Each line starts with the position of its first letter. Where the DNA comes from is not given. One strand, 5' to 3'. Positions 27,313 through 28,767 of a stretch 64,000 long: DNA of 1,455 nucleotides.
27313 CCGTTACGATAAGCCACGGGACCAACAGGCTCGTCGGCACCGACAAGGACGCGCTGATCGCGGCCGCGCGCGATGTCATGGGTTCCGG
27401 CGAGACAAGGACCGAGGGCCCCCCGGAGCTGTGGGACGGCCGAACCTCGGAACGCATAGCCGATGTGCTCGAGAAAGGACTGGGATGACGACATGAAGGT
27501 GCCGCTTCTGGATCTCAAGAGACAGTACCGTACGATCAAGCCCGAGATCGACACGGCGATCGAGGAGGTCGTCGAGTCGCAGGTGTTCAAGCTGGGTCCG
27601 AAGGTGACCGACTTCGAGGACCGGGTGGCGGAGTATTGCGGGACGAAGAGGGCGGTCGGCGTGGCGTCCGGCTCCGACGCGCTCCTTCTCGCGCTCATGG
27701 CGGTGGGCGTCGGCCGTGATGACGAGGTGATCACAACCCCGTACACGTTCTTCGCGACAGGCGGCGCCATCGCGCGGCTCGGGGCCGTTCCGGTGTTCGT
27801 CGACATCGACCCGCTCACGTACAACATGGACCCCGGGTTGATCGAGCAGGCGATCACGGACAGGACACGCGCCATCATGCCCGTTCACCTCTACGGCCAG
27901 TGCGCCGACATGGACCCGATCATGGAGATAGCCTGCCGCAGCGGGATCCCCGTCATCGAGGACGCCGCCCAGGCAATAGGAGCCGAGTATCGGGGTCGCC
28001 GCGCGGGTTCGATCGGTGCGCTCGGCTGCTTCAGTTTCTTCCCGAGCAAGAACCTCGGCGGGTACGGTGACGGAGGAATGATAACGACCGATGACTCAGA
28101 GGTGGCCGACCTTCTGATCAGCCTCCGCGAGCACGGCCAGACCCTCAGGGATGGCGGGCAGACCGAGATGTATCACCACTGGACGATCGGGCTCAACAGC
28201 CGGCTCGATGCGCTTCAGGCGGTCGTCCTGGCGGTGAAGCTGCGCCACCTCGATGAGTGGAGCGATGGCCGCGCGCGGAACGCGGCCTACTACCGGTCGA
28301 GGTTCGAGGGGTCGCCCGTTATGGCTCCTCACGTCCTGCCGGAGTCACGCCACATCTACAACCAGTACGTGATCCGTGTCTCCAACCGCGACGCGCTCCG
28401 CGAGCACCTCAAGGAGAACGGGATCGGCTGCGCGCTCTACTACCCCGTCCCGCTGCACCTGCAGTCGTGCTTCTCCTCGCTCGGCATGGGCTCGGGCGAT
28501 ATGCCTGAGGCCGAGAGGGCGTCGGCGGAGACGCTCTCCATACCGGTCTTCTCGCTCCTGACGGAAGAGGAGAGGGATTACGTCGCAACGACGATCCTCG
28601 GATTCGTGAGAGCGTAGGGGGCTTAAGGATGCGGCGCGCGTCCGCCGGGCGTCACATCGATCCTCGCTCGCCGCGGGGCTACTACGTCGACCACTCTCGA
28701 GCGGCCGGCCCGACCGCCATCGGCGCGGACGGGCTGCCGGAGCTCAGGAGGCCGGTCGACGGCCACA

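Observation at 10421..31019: Wzx/Wzy exopolysaccharide locus predicting a glycosaminoglycan-like, C5-epimerised and possibly amide-decorated polymer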

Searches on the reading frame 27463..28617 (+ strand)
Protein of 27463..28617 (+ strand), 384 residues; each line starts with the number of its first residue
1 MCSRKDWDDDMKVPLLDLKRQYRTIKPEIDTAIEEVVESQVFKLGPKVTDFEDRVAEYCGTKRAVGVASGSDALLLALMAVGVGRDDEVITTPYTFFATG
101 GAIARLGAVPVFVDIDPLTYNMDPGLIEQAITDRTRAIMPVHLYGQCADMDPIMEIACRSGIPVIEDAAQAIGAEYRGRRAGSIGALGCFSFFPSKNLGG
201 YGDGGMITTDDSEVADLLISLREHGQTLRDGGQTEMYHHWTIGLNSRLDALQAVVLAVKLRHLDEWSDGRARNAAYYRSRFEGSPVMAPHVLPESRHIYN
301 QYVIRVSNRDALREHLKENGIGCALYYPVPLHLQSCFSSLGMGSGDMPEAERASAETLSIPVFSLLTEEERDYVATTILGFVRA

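Call 4: search_protein_families(library=pfam, proteins=[window:27463-28617:+], max_evalue=0.01)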
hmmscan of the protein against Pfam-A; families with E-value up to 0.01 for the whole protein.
window:27463-28617:+ (384 aa): 4 families
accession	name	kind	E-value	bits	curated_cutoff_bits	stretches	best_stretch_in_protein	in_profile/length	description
PF01041.23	DegT_DnrJ_EryC1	-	1.7e-118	396.4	19.8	1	25-378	3-359/360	DegT/DnrJ/EryC1/StrS aminotransferase family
PF01212.27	Beta_elim_lyase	-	3.1e-06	27.2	27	1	38-172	24-173/288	Beta-eliminating lyase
PF00155.27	Aminotran_1_2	-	0.0007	19.3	19.7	1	49-138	45-150/361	Aminotransferase class I and II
PF01053.26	Cys_Met_Meta_PP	-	0.0019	17.2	27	1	46-170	52-176/381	Cys/Met metabolism PLP-dependent enzyme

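Call 6: search_protein_families(library=ncbifam, proteins=[window:27463-28617:+], max_evalue=0.01)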
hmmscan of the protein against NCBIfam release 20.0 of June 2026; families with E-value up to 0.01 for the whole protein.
window:27463-28617:+ (384 aa): 28 families (the best 25 are shown)
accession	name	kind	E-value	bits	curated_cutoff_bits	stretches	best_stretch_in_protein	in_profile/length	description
TIGR03588.1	PseC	equivalog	2.5e-73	247.2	423.5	1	27-378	11-376/380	UDP-4-amino-4,6-dideoxy-N-acetyl-beta-L-altrosamine transaminase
NF008687.0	PRK11706.1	equivalog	5.8e-64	216.2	375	1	53-382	38-374/375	dTDP-4-amino-4,6-dideoxygalactose transaminase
NF008658.2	PRK11658.1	equivalog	8.8e-64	215.5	631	1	31-378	18-373/379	UDP-4-amino-4-deoxy-L-arabinose aminotransferase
TIGR04181.1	NHT_00031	hypoth_equivalog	6.9e-57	192.9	420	1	32-361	15-357/359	LegC family aminotransferase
TIGR02379.1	ECA_wecE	subfamily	1.6e-52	178.5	434.85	1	53-381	38-374/376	dTDP-4-amino-4,6-dideoxy-D-glucose transaminase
NF011936.0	PRK15407.1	equivalog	3.5e-48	164.4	423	2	42-226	61-252/440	lipopolysaccharide biosynthesis protein RfbH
TIGR04427.1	PLP_DesI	equivalog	2.9e-46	158.3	650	1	43-371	49-372/390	dTDP-4-dehydro-6-deoxyglucose aminotransferase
NF006096.0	PRK08248.1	equivalog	8.2e-08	31.3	726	1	46-171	64-189/431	homocysteine synthase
NF004621.0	PRK05957.1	equivalog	2.1e-07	30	498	1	62-140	89-166/389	pyridoxal phosphate-dependent aminotransferase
NF004650.0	PRK05994.1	equivalog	2.9e-06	26.4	667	1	46-173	63-190/427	O-acetylhomoserine aminocarboxypropyltransferase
NF006488.0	PRK08912.1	equivalog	3.5e-06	26.2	498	1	63-139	88-164/387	aminotransferase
TIGR01326.1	OAH_OAS_sulfhy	subfamily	6.3e-06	25.2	495.1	1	46-171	57-182/418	O-acetylhomoserine aminocarboxypropyltransferase/cysteine synthase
NF006569.0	PRK09082.1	subfamily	2.4e-05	23.6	420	1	61-139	90-168/386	methionine aminotransferase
NF005816.0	PRK07682.1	equivalog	6.1e-05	21.8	620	1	62-139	91-168/390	aminotransferase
NF004770.0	PRK06108.1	subfamily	8.1e-05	21.6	422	1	61-139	96-175/396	pyridoxal phosphate-dependent aminotransferase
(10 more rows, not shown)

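Call 79: search_solved_structures(query=window:27493-28617:+, max_evalue=1e-20)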
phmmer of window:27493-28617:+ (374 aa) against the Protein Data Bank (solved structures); distinct sequences matched with E-value up to 1e-20: 55.
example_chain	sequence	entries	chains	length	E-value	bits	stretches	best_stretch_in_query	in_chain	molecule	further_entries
7b0d_A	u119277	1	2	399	1.9e-104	352.8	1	3-367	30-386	Glutamine--scyllo-inositol transaminase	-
3nu7_A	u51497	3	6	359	3.8e-92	312.3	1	4-356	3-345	Aminotransferase WbpE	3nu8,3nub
3nyu_A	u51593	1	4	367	3.9e-92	312.3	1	4-356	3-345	Aminotransferase WbpE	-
3nys_A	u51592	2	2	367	2.7e-91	309.5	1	4-356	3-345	Aminotransferase WbpE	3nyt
2oga_A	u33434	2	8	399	3.5e-90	305.9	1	2-355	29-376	Transaminase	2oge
3frk_A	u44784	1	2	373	1.3e-88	300.7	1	1-368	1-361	QdtB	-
7n63_A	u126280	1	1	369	1.2e-82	281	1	4-370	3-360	Putative aminotransferase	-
8e75_A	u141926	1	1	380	2.4e-82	280.1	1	5-353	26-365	DegT/DnrJ/EryC1/StrS aminotransferase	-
8e77_A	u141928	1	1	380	2.4e-82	280.1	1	5-353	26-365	DegT/DnrJ/EryC1/StrS aminotransferase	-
4qgr_A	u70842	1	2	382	3.7e-71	243.3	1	5-371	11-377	DegT/DnrJ/EryC1/StrS aminotransferase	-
5u1z_A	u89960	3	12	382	5.5e-68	232.8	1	6-364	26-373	Putative aminotransferase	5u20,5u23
3uwc_A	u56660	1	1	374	1.2e-67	231.7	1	1-369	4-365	Nucleotide-sugar aminotransferase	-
5u21_A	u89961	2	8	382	3.8e-67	230.1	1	6-364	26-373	Putative aminotransferase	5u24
3bn1_A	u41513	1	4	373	4.2e-66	226.6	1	22-365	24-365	Perosamine synthetase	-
3dr7_A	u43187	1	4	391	4.9e-66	226.4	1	22-365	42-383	Putative perosamine synthetase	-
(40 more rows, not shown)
